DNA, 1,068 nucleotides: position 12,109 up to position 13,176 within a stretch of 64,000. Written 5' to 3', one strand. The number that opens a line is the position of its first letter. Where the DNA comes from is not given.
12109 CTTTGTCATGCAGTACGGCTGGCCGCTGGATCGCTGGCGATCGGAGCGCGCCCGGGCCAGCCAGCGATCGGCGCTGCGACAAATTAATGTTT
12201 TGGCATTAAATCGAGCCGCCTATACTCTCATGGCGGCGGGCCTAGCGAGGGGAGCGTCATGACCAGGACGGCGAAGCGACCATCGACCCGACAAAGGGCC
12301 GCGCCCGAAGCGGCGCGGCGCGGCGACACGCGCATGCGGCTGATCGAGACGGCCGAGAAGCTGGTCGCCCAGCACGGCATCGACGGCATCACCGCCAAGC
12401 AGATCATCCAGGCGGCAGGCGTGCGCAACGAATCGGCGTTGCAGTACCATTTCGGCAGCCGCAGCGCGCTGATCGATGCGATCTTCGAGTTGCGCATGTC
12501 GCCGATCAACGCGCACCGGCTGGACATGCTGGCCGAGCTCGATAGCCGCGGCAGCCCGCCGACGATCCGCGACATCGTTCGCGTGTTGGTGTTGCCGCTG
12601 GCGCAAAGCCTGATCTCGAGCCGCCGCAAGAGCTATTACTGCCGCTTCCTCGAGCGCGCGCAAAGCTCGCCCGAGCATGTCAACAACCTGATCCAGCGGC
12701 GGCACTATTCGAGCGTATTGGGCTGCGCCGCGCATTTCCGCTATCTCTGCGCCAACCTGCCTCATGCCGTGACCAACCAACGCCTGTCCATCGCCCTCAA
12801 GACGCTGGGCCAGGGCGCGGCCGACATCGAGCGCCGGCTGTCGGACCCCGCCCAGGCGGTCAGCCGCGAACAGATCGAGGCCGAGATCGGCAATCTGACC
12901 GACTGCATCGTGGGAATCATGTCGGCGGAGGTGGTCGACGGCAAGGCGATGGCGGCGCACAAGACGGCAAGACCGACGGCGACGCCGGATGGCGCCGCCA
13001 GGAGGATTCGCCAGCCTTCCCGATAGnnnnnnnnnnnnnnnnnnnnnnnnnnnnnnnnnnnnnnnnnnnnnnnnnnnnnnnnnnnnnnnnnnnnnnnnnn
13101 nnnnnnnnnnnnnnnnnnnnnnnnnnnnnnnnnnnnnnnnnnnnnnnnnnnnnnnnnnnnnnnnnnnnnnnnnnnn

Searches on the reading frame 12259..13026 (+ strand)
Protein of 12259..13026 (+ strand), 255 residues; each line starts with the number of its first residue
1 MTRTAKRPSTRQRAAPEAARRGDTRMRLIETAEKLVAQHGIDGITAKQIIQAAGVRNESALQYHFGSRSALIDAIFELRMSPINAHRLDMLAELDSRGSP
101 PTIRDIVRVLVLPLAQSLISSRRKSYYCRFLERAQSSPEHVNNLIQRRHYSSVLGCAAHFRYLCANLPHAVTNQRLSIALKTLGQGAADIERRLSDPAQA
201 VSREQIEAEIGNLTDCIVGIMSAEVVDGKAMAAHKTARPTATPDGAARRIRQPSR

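Call 9: search_protein_families(library=pfam, proteins=[window:12259-13026:+])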
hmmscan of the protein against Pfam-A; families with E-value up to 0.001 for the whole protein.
window:12259-13026:+ (255 aa): 1 family
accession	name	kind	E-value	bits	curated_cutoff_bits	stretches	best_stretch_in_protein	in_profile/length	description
PF00440.29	TetR_N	-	1.9e-07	31.2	24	1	28-75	1-47/47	Bacterial regulatory proteins, tetR family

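Call 12: find_homologous_proteins(query=window:12259-13026:+, max_evalue=1e-10)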
Query window:12259-13026:+ (255 aa): 30 proteins with E <= 1e-10 among 3231 candidates.
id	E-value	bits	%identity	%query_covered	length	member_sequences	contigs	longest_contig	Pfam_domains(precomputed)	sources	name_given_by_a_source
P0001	3.3e-159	546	100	100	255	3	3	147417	PF00440.30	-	-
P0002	1.7e-124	432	89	90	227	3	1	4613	PF00440.30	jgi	jgi:AcrR family transcriptional regulator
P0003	5.0e-88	313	65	88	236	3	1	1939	PF00440.30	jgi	jgi:AcrR family transcriptional regulator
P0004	8.7e-88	312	63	88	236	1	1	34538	PF00440.30,PF17939.7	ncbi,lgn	-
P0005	1.0e-29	122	35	93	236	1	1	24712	PF17939.7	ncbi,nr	ncbi:MAG: TetR/AcrR family transcriptional regulator [Pseudomonadota bacterium]|nr:TetR/AcrR family 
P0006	2.9e-29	121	39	78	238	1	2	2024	PF00440.30,PF17939.7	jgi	jgi:AcrR family transcriptional regulator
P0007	1.1e-27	115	37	87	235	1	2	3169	PF00440.30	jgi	-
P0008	2.6e-27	114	44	60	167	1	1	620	PF00440.30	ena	-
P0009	2.0e-24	105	35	82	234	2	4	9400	PF00440.30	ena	-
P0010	2.9e-24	104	34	82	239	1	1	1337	PF00440.30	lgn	-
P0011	7.0e-23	100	31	92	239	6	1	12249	PF00440.30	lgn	-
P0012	5.7e-22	97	33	89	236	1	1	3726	PF00440.30,PF17939.7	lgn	-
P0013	2.5e-21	95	37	64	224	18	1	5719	PF00440.30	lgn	-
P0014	9.7e-21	93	51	36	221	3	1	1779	PF00440.30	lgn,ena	-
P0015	1.7e-20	92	31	91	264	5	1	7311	PF00440.30,PF17939.7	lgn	-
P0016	3.7e-20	91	33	86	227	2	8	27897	PF00440.30,PF17939.7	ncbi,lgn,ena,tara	tara:strand:+ start:1871 stop:2554 length:684 start_codon:yes stop_codon:yes gene_type:complete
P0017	1.6e-19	89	32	86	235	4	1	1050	PF00440.30,PF17939.7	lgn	-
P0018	5.6e-17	80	42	44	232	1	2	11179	PF00440.30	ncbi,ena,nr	ncbi:MAG: TetR/AcrR family transcriptional regulator [Pseudomonadales bacterium]|nr:TetR/AcrR family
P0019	3.6e-16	78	34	58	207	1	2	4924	PF00440.30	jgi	jgi:AcrR family transcriptional regulator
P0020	1.2e-14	73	30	79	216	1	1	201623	PF00440.30,PF17939.7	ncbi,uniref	ncbi:TetR family transcriptional regulator [Promicromonospora sp. NPDC023805]|uniref:TetR family tra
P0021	1.5e-13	69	40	43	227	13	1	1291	PF00440.30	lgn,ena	-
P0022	2.1e-13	69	43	37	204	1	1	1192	PF00440.30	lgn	-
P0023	4.3e-13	68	34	47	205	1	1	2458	PF00440.30,PF17939.7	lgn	-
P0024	5.2e-13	68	38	45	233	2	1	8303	PF00440.30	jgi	jgi:AcrR family transcriptional regulator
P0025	7.0e-13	67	38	51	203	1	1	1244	PF00440.30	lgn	-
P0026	7.2e-13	67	44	35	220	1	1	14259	PF00440.30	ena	-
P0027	4.5e-12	64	39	47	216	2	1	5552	PF00440.30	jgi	jgi:AcrR family transcriptional regulator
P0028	9.8e-12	63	41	31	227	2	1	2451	PF00440.30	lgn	-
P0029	1.3e-11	63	44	33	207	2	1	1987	PF00440.30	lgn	-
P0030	8.3e-11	60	41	36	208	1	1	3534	PF00440.30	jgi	jgi:AcrR family transcriptional regulator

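Call 13: find_encoding_contigs(protein=P0004, flank=10000, max_places=3)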
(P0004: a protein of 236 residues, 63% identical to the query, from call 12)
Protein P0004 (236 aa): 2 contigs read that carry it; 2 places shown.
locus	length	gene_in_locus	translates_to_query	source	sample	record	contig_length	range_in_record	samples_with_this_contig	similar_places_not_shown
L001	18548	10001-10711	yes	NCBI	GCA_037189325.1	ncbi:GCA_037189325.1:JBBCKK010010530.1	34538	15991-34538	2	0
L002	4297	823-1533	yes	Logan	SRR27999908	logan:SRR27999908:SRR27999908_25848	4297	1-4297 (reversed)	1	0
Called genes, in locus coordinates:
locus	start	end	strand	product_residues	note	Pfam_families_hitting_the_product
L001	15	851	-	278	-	PF00378:ECH_1, PF16113:ECH_2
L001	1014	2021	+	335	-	PF03401:TctC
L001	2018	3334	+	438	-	PF00753:Lactamase_B, PF14863:Alkyl_sulf_dimr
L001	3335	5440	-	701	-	PF02629:CoA_binding, PF13380:CoA_binding_2, PF13607:Succ_CoA_lig, PF19045:Ligase_CoA_2 (weak), PF13549:ATP-grasp_5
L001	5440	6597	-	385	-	PF02771:Acyl-CoA_dh_N, PF02770:Acyl-CoA_dh_M, PF00441:Acyl-CoA_dh_1, PF08028:Acyl-CoA_dh_2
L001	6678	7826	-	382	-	PF02515:CoA_transf_3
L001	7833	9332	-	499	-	PF01970:TctA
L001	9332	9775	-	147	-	PF07331:TctB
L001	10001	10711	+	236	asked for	PF00440:TetR_N, PF17939:TetR_C_30 (weak)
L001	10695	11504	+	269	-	PF00106:adh_short, PF08659:KR, PF13561:adh_short_C2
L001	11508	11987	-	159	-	PF13404:HTH_AsnC-type, PF13412:HTH_24, PF12840:HTH_20 (faint), PF22451:NirdL-like_HTH (faint), PF01037:AsnC_trans_reg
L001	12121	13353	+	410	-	PF12573:OxoDH_E1alpha_N, PF00676:E1_dh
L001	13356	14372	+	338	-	PF02779:Transket_pyr, PF02780:Transketolase_C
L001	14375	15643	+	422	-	PF00364:Biotin_lipoyl, PF25917:BSH_RND (faint), PF25973:BSH_CzcB (faint), PF02817:E3_binding, PF00198:2-oxoacid_dh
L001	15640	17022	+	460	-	PF01134:GIDA (faint), PF07992:Pyr_redox_2, PF13738:Pyr_redox_3 (faint), PF00070:Pyr_redox, PF02852:Pyr_redox_dim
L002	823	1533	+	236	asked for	PF00440:TetR_N, PF17939:TetR_C_30 (weak)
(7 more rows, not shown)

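Call 14: find_encoding_contigs(protein=P0002, flank=10000, max_places=3)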
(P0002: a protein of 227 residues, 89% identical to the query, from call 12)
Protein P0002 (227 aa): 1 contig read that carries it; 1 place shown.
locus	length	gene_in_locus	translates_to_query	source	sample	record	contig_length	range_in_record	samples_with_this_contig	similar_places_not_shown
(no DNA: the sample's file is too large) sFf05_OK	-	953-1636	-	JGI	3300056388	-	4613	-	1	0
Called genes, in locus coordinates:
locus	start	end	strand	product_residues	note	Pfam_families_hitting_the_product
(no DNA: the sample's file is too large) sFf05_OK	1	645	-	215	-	?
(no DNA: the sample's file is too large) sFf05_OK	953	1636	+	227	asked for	PF00440:TetR_N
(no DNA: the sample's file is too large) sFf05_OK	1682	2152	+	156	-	PF07331:TctB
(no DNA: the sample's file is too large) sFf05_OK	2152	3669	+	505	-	PF01970:TctA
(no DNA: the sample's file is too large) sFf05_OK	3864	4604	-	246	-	PF00106:adh_short, PF01370:Epimerase (weak), PF08659:KR, PF13561:adh_short_C2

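Call 15: find_encoding_contigs(protein=P0003, flank=10000, max_places=3)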
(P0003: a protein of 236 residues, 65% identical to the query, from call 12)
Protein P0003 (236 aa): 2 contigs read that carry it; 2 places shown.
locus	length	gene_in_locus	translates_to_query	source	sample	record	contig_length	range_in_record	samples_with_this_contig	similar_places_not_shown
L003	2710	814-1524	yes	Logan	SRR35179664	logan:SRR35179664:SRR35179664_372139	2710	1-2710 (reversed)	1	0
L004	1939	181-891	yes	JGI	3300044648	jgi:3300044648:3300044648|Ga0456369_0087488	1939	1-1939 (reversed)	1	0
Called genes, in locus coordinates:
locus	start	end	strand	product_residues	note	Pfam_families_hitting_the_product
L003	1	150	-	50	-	?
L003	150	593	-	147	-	PF07331:TctB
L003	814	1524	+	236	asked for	PF00440:TetR_N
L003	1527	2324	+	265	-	PF23441:SDR (weak), PF00106:adh_short, PF08659:KR, PF13561:adh_short_C2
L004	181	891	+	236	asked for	PF00440:TetR_N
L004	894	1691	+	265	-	PF23441:SDR (weak), PF00106:adh_short, PF08659:KR, PF13561:adh_short_C2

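Call 20: find_encoding_contigs(protein=P0005, flank=10000, max_places=2)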
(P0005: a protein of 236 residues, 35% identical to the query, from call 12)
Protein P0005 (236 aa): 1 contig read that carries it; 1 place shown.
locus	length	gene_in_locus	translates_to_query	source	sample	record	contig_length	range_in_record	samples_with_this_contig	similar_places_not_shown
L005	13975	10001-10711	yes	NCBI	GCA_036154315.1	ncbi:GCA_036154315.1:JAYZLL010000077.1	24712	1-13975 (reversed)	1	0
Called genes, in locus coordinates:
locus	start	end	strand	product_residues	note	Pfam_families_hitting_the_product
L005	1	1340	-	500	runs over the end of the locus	PF00171:Aldedh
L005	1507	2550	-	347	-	PF00355:Rieske, PF19298:KshA_C (faint), PF19112:VanA_C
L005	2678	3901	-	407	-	PF00126:HTH_1, PF03466:LysR_substrate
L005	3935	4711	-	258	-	PF00106:adh_short, PF08659:KR (weak), PF13561:adh_short_C2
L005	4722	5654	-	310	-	PF00111:Fer2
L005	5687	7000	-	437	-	PF00355:Rieske, PF19301:LigXa_C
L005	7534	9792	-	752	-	PF00884:Sulfatase, PF01663:Phosphodiest (weak), PF16347:SGSH_C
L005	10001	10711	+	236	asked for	PF17939:TetR_C_30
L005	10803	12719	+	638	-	PF06808:DctM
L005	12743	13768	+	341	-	PF16868:NMT1_3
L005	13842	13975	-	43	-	?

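Call 21: find_encoding_contigs(protein=P0016, flank=10000, max_places=2)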
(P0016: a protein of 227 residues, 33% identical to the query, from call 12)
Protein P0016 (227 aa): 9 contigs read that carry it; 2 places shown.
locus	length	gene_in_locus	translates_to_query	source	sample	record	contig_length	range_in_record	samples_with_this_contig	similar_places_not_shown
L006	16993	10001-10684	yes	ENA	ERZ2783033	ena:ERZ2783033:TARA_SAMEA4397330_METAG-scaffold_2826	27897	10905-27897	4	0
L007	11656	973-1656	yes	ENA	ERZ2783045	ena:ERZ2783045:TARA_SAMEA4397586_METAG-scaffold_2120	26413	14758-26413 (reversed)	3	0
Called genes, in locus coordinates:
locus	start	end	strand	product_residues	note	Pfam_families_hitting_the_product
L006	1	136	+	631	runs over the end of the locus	PF00753:Lactamase_B, PF12706:Lactamase_B_2 (weak), PF14863:Alkyl_sulf_dimr, PF14864:Alkyl_sulf_C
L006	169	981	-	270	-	PF00989:PAS, PF13188:PAS_8, PF08448:PAS_4 (weak), PF13426:PAS_9, PF00989:PAS, PF13426:PAS_9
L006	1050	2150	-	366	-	PF11583:AurF, PF11266:Ald_deCOase (faint)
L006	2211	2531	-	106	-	PF00111:Fer2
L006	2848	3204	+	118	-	-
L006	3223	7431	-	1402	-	PF27051:TamB_N (faint), PF04357:TamB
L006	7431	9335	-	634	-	PF07244:POTRA (faint), PF01103:Omp85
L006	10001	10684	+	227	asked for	PF00440:TetR_N, PF17939:TetR_C_30 (weak)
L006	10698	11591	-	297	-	PF00561:Abhydrolase_1, PF12146:Hydrolase_4, PF12697:Abhydrolase_6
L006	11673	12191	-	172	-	PF26512:SOI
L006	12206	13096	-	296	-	PF10118:Metal_hydrol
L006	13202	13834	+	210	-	PF00440:TetR_N, PF13972:TetR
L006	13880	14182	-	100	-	PF03992:ABM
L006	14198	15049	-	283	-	PF00106:adh_short, PF08659:KR, PF13561:adh_short_C2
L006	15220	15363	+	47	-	-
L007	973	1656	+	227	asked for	PF00440:TetR_N, PF17939:TetR_C_30 (weak)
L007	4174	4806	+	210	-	PF00440:TetR_N, PF13972:TetR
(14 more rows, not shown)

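Call 28: find_related_loci(query=A1, collection=genome_contigs, flank=10000)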
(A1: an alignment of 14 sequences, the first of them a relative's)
Query A1 (255 aa) in genome_contigs; peptide patterns used: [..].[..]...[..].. (x = any residue, [..] = any of these).
251 stretches matched a pattern; 238 encode a relative of the query (tblastn E <= 1e-3); the best 80 are kept; 80 distinct loci.
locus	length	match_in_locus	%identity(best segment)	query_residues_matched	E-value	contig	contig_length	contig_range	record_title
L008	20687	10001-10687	65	2-229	4e-97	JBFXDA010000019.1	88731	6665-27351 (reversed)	MAG: Reyranellaceae bacterium isolate CA_2019_TPBS_82 NODE_2090_length_88731_cov_7.746998_TPBS, whole genome shotgun seq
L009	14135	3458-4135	65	5-229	1e-95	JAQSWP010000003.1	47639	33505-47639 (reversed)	MAG: Alphaproteobacteria bacterium isolate C_No_T20_C_bin.81 scaffold_396, whole genome shotgun sequence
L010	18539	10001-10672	63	6-229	2e-95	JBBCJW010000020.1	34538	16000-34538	MAG: Alphaproteobacteria bacterium isolate MAG_CPB_02 P10B_000000010530, whole genome shotgun sequence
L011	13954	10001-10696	36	9-244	3e-36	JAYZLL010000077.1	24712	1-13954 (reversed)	MAG: Pseudomonadota bacterium isolate XB_MAG305 DB_MAG305_0077, whole genome shotgun sequence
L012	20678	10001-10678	36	23-247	4e-35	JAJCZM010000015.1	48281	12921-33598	MAG: Deltaproteobacteria bacterium isolate OFTM64 OFTM64_14, whole genome shotgun sequence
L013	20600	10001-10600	37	24-225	2e-33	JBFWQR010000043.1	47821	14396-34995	MAG: Lautropia sp. isolate CA_2019_TPBF_188 NODE_4763_length_47821_cov_4.871724_TPBF, whole genome shotgun sequence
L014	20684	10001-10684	35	17-243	9e-33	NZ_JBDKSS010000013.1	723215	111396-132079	MAG: Parvibaculum sp. isolate 6_bin.230 c_000000382268, whole genome shotgun sequence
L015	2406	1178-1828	34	23-241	8e-33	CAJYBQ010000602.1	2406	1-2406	MAG TPA_asm: uncultured Alphaproteobacteria bacterium isolate SRR5242446_bin.3_MetaBAT_v2.12.1_MAG genome assembly, cont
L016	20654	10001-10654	34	23-239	1e-32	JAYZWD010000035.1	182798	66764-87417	MAG: Pseudomonadota bacterium isolate XB_MAG556 DB_MAG556_0035, whole genome shotgun sequence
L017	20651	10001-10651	36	17-237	6e-32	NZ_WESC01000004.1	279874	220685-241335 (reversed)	Parvibaculum sedimenti strain HXT-9 HXT-9_scaffold4, whole genome shotgun sequence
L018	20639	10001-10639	36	11-225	1e-31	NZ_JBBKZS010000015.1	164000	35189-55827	Variovorax robiniae strain KACC 18901 contig00015, whole genome shotgun sequence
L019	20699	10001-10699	34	4-235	2e-31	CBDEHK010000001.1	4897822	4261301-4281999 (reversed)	MAG: Alphaproteobacteria bacterium isolate b8b7b69a-d3a0-4c11-b006-0a04b1716f3a genome assembly, contig: contig_1, whole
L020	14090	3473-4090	35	17-225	2e-30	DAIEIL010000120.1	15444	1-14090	MAG TPA_asm: Rhodobiaceae bacterium isolate clean1030 k141_543769, whole genome shotgun sequence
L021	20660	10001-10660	34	4-227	5e-29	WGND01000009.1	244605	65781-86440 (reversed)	MAG: Hyphomicrobiales bacterium isolate RI_261 c_000000083222, whole genome shotgun sequence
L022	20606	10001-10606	32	23-223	2e-28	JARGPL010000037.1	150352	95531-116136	MAG: Minwuia sp. isolate bin_ti_oxhcr1.005 k141_93427, whole genome shotgun sequence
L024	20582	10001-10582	34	24-216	5e-28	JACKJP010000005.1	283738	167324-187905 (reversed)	MAG: Rhodobiaceae bacterium isolate HK-STAS-PROT-42 HK-STAS-PROT-42_5, whole genome shotgun sequence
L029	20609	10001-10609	33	20-225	4e-25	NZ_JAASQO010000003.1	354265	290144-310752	Parvibaculum indicum strain DSM 25305 Ga0373335_03, whole genome shotgun sequence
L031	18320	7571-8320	34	20-254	5e-30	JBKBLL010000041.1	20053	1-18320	MAG: Alphaproteobacteria bacterium isolate 21H_023.bin.41 NODE_41_length_20053_cov_4.439327, whole genome shotgun sequen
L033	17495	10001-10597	31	28-230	1e-24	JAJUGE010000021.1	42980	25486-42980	MAG: Alphaproteobacteria bacterium isolate bin29 k141_895248_length_42980_cov_27.8834, whole genome shotgun sequence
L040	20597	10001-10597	31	22-225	7e-24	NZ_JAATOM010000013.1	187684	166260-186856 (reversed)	Variovorax sp. dw_308 13, whole genome shotgun sequence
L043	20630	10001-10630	30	23-226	1e-23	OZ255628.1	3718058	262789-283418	MAG: Acetobacteraceae bacterium isolate c6b5bf36-b61d-452c-8634-b983bf6cf873 genome assembly, chromosome: 1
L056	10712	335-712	35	3-135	2e-22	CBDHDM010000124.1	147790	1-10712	MAG: Endozoicomonas sp. isolate d02949b9-6f41-4675-acba-c16c0c6ff2bf genome assembly, contig: contig_123, whole genome s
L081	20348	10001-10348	41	23-139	1e-19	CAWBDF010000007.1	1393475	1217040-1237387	MAG: uncultured Acidimicrobiaceae bacterium isolate MFD00731.bin.1.165 genome assembly, contig: contig_59208, whole geno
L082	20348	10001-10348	41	23-139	2e-19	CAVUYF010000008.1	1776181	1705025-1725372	MAG: uncultured Solirubrobacteraceae bacterium isolate MFD06092.bin.2.163 genome assembly, contig: contig_324, whole gen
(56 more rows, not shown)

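Call 36: search_solved_structures(query=A1, max_evalue=0.001)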
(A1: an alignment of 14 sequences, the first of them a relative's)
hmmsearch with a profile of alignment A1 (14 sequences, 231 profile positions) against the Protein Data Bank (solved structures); distinct sequences matched with E-value up to 0.001: 92 (the best 60 are shown).
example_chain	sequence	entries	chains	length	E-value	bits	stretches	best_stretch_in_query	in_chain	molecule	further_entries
2fbq_A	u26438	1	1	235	5.4e-20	75.1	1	13-192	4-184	probable transcriptional regulator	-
5fgl_A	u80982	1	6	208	1.4e-17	67.2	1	22-163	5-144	NicR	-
5fhp_A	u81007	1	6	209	3.1e-17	66.1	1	22-163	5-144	NicR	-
3dew_A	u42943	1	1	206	3.1e-12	49.7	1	11-73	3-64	Transcriptional regulator, TetR family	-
3s5r_A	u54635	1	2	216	4.9e-11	45.8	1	11-76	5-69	Transcriptional regulator TetR family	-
7e1l_A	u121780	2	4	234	7.6e-11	45.2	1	14-109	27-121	DUF1956 domain-containing protein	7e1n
6ayh_A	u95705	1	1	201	4.4e-10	42.7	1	9-70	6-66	TetR family transcriptional regulator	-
2xdn_A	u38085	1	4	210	7.7e-09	38.6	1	11-71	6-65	HTH-TYPE TRANSCRIPTIONAL REGULATOR TTGR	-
2uxh_A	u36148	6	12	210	8.1e-09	38.5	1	11-70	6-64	HTH-TYPE TRANSCRIPTIONAL REGULATOR TTGR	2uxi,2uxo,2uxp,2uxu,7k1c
8v90_A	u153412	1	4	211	9.8e-09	38.3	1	11-71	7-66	HTH-type transcriptional regulator TtgR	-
7k1a_A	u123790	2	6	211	1.2e-08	38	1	11-70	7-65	HTH-type transcriptional regulator TtgR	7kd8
9i1x_A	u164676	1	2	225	1.3e-08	37.8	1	5-138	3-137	HTH-type transcriptional dual regulator CecR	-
1t33_A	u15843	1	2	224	1.5e-08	37.6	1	7-140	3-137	putative transcriptional repressor (TetR/AcrR family)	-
1ui5_A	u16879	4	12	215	1.6e-08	37.6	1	12-72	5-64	A-factor receptor homolog | CprB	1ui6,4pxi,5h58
2guh_A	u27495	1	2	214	1.6e-08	37.5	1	9-74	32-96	Putative TetR-family transcriptional regulator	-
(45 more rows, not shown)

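Call 38: search_protein_families(library=ncbifam, proteins=[window:12259-13026:+], max_evalue=0.00001)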
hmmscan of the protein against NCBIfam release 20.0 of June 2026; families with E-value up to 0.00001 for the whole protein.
window:12259-13026:+ (255 aa): 3 families
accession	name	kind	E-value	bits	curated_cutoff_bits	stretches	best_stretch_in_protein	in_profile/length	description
NF053516.1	TranRepPrsAVib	equivalog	5.6e-11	42.6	300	1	20-155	3-137/208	TetR family transcriptional repressor PsrA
NF007949.0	PRK10668.1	equivalog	3.8e-06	26.5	271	1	22-180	10-158/216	multidrug efflux transporter transcriptional repressor AcrR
NF041196.1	ScbR_bind_reg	equivalog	9.4e-06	25.9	150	0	20-82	3-64/191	ScbR family autoregulator-binding transcription factor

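Call 41: find_encoding_contigs(protein=P0001, flank=1000, max_places=4)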
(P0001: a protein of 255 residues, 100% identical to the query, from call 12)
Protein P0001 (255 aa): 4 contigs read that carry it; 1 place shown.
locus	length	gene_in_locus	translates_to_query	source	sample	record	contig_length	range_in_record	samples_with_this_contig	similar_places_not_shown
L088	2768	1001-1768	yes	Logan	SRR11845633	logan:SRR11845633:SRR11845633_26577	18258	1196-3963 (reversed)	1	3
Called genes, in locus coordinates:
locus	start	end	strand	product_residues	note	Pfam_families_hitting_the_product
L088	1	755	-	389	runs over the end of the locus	PF02771:Acyl-CoA_dh_N, PF02770:Acyl-CoA_dh_M, PF00441:Acyl-CoA_dh_1, PF08028:Acyl-CoA_dh_2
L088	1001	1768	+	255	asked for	PF00440:TetR_N (weak)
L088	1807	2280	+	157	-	PF07331:TctB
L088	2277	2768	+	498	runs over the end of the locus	PF01970:TctA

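Call 53: search_protein_families(library=pfam, proteins=[L017:7943-10000:-, L017:10672-11088:+, L029:7615-9924:+, L029:10668-11087:+, L018:8431-9700:-, L024:7479-9812:-, L024:10835-12838:+, L043:10726-11694:+, L033:8647-9885:-, L033:10820-12367:+], max_evalue=0.00001)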
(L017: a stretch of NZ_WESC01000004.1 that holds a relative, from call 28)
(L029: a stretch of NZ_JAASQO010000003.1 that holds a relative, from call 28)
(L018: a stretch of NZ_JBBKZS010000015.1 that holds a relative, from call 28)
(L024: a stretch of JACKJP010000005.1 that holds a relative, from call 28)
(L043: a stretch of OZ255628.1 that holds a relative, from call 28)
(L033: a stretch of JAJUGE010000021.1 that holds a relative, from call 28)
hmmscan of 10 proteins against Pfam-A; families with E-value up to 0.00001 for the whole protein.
L017:7943-10000:- (685 aa): 2 families
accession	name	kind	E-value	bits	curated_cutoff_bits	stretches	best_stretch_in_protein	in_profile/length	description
PF01103.29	Omp85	-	8.1e-50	170.6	24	1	393-685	1-325/325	Omp85 superfamily domain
PF07244.20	POTRA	-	3.1e-12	47.5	21.3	1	295-361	2-74/79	Surface antigen variable number repeat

L017:10672-11088:+ (138 aa): 1 family
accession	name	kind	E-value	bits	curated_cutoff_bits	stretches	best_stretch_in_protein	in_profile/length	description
PF07045.17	DUF1330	-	5.2e-07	30.4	23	1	50-128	13-89/94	Domain of unknown function (DUF1330)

L029:7615-9924:+ (769 aa): 4 families
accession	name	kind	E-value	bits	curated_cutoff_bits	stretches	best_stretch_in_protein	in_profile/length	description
PF00122.25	E1-E2_ATPase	-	1e-59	201.6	28.1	1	254-435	2-180/181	E1-E2 ATPase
PF00702.32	Hydrolase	-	4.8e-35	122.1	26.4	1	452-669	1-191/191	haloacid dehalogenase-like hydrolase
PF19335.5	HMBD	-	2.8e-13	50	23.6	1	70-95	2-27/28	Heavy metal binding domain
PF08282.18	Hydrolase_3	-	1.6e-07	31.8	20.9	0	643-699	197-253/255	haloacid dehalogenase-like hydrolase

L029:10668-11087:+ (139 aa): 1 family
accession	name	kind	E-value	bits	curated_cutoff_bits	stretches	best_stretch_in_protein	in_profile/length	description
PF07045.17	DUF1330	-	8.1e-08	33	23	1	50-129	13-90/94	Domain of unknown function (DUF1330)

L018:8431-9700:- (423 aa): 0 families

L024:7479-9812:- (777 aa): 3 families
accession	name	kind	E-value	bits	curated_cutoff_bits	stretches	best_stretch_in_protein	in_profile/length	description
PF00884.28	Sulfatase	-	2.2e-64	218.1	25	1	59-470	1-301/301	Sulfatase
PF16347.10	SGSH_C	-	1.4e-07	32.2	29.3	1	425-554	8-133/154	N-sulphoglucosamine sulphohydrolase, C-terminal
PF01663.27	Phosphodiest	-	3.4e-07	30.6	23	0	324-368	181-224/342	Type I phosphodiesterase / nucleotide pyrophosphatase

L024:10835-12838:+ (667 aa): 1 family
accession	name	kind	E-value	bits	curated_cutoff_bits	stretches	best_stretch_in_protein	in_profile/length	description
PF06808.19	DctM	-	1.4e-66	225.4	23.8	1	127-562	2-407/413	Tripartite ATP-independent periplasmic transporter, DctM component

L043:10726-11694:+ (322 aa): 1 family
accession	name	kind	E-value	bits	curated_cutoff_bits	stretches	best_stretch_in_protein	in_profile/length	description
PF13557.12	Phenol_MetA_deg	-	3.5e-10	40.8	22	1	54-252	4-185/242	Putative MetA-pathway of phenol degradation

L033:8647-9885:- (412 aa): 1 family
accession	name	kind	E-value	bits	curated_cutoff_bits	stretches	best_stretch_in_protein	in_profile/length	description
PF02668.22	TauD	-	5.2e-37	128.6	27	1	116-369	9-267/267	Taurine catabolism dioxygenase TauD, TfdA family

L033:10820-12367:+ (515 aa): 1 family
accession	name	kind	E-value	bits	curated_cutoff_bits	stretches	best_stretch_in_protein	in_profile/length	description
PF02028.23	BCCT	-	6.1e-169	563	27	1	3-469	19-484/485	BCCT, betaine/carnitine/choline family transporter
